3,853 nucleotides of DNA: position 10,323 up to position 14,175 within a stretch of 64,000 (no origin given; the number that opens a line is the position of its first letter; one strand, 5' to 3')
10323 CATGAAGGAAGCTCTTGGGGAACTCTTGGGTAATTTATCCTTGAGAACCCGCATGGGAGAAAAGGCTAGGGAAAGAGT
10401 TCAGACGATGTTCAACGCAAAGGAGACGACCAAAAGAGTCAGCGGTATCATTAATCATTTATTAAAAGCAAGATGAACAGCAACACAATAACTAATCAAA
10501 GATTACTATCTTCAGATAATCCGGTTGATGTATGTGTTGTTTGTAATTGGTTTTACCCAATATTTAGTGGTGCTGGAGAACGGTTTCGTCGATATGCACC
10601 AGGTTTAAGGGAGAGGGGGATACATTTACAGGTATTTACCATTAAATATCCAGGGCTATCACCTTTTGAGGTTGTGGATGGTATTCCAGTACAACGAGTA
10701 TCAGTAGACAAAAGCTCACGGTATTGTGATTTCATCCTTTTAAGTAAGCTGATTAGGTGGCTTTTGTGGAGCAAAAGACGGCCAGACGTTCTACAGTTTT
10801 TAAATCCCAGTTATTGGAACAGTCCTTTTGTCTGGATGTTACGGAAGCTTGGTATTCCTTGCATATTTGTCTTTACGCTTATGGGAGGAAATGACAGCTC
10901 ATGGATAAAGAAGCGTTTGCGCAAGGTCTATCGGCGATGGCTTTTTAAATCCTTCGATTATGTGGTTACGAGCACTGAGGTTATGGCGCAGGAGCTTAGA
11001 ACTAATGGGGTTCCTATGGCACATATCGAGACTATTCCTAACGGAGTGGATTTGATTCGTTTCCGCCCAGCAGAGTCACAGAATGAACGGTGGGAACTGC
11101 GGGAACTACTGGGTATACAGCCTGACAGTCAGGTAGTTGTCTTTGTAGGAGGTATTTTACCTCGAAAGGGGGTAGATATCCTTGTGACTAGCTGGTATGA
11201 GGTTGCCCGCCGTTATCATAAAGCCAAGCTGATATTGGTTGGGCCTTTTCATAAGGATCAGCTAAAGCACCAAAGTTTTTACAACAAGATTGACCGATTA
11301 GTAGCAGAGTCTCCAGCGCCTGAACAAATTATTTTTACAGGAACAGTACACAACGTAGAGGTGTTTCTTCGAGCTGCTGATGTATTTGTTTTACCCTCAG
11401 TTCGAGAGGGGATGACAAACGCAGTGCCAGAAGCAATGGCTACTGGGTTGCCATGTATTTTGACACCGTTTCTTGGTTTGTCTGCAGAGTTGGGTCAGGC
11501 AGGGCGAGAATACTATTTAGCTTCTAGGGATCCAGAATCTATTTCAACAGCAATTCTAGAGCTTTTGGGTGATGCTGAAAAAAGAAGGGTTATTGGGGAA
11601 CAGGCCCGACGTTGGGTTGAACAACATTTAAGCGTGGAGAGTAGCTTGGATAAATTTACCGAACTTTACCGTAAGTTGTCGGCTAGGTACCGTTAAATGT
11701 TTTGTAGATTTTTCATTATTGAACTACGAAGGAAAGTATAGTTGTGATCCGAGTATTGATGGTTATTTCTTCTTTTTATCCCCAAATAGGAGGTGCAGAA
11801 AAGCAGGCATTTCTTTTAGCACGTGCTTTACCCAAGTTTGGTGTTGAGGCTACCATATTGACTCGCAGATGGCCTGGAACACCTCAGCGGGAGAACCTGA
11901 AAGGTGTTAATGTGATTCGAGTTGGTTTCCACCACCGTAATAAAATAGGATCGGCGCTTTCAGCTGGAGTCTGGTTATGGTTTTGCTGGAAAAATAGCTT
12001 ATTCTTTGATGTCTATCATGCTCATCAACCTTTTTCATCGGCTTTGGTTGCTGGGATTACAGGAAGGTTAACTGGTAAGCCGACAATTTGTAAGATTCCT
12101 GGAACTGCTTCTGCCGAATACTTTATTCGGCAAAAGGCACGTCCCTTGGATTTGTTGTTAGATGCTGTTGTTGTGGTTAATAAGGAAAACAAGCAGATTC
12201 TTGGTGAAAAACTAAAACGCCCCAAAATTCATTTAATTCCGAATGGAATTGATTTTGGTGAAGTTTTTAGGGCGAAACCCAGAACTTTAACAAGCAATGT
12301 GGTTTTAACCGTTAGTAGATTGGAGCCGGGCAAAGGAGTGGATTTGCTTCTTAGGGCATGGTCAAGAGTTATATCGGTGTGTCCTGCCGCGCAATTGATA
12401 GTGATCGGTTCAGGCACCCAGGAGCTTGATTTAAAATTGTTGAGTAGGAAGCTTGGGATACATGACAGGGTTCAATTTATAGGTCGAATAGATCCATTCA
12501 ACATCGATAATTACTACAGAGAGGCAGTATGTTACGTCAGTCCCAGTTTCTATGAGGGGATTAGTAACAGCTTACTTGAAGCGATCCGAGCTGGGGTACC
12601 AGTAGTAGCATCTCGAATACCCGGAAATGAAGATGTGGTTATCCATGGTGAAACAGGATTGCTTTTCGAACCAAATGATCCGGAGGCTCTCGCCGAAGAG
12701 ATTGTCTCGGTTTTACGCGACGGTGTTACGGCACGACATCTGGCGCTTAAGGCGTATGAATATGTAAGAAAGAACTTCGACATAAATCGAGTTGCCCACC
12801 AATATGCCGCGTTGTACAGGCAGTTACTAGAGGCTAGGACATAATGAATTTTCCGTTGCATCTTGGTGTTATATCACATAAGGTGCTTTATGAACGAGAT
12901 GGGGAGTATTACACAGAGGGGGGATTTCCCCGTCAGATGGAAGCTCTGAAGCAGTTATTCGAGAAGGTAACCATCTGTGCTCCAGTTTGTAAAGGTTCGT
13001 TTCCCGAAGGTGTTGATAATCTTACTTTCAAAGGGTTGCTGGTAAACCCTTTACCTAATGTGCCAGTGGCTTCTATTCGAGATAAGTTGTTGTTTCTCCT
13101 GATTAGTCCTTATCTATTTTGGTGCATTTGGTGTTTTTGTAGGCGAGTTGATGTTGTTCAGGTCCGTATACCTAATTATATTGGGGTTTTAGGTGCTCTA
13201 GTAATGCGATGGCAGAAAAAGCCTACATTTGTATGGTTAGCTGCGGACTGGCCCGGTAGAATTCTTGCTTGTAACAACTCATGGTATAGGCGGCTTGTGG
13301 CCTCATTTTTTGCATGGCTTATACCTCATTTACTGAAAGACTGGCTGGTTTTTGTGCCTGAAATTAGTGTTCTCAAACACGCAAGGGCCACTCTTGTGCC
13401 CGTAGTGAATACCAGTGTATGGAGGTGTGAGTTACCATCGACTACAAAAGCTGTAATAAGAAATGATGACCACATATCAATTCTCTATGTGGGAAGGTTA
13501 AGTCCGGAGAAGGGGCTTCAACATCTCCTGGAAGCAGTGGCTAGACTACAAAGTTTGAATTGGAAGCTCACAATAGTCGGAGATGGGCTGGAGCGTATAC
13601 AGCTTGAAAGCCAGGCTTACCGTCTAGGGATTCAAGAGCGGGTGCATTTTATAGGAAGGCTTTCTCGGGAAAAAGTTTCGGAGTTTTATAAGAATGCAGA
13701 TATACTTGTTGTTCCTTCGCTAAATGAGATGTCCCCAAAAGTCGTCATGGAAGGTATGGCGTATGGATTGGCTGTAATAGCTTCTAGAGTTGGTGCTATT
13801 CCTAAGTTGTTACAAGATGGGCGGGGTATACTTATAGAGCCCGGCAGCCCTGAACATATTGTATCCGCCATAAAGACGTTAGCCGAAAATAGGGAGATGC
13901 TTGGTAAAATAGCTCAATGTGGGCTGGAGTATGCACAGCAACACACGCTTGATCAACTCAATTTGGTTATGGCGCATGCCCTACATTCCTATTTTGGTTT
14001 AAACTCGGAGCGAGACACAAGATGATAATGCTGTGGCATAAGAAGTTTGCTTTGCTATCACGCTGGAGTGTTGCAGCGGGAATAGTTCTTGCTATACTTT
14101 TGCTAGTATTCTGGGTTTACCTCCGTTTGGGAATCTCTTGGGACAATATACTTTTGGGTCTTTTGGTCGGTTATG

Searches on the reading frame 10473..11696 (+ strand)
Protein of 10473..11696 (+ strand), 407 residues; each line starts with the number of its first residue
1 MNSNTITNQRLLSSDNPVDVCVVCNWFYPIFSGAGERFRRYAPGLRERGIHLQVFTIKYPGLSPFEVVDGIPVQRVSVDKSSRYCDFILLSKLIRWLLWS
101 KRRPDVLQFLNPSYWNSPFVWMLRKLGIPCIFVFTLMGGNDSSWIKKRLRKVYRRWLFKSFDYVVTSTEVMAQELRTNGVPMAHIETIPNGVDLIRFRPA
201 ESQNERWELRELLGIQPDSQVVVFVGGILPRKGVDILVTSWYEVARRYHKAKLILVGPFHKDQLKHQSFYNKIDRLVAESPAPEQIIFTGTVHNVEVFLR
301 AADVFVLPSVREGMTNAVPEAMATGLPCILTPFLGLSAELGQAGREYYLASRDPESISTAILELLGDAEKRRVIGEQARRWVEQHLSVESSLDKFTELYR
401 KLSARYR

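Call 66: search_protein_families(library=pfam, proteins=[window:10473-11696:+], max_evalue=1e-12)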
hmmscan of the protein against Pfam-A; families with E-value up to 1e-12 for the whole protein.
window:10473-11696:+ (407 aa): 4 families
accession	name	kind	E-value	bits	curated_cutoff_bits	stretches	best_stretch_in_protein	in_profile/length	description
PF13692.12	Glyco_trans_1_4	-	1.7e-27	96.9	27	1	220-367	2-142/142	Glycosyl transferases group 1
PF00534.26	Glycos_transf_1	-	2.5e-26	92.7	26.4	1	206-381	2-172/172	Glycosyl transferases group 1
PF13579.12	Glyco_trans_4_4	-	1.8e-24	87.3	29.7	1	32-191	1-158/158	Glycosyl transferase 4-like domain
PF13439.12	Glyco_transf_4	-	1.5e-20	74.3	28.5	1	32-194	2-168/170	Glycosyltransferase Family 4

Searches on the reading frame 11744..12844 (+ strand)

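Call 67: search_protein_families(library=pfam, proteins=[window:11744-12844:+], max_evalue=1e-12)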
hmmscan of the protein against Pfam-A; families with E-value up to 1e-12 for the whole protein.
window:11744-12844:+ (366 aa): 3 families
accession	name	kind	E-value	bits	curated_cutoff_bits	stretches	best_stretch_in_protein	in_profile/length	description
PF00534.26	Glycos_transf_1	-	7.5e-41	140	26.4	1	176-338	7-170/172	Glycosyl transferases group 1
PF13692.12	Glyco_trans_1_4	-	1.3e-36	126.4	27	1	185-326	2-142/142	Glycosyl transferases group 1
PF13439.12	Glyco_transf_4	-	7.1e-18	65.6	28.5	1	15-170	1-167/170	Glycosyltransferase Family 4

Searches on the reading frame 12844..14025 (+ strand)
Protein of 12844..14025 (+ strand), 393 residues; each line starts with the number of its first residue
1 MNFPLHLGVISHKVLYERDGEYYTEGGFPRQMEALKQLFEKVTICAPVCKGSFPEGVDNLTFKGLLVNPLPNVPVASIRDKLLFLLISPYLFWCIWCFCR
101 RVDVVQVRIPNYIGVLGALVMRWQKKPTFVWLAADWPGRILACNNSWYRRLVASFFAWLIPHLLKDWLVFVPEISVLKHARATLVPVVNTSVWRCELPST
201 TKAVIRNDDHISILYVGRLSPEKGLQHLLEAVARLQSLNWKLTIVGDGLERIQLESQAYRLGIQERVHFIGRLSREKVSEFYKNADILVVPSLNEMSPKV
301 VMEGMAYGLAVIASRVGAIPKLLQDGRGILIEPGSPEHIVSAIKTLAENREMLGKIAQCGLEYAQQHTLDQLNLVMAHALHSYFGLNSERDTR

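Call 67: search_protein_families(library=pfam, proteins=[window:12844-14025:+], max_evalue=1e-12)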
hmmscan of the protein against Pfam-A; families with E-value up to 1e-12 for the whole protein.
window:12844-14025:+ (393 aa): 2 families
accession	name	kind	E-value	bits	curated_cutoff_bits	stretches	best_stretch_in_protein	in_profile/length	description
PF00534.26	Glycos_transf_1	-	5.1e-40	137.2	26.4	1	206-356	11-165/172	Glycosyl transferases group 1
PF13692.12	Glyco_trans_1_4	-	1.8e-35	122.7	27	1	212-349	3-142/142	Glycosyl transferases group 1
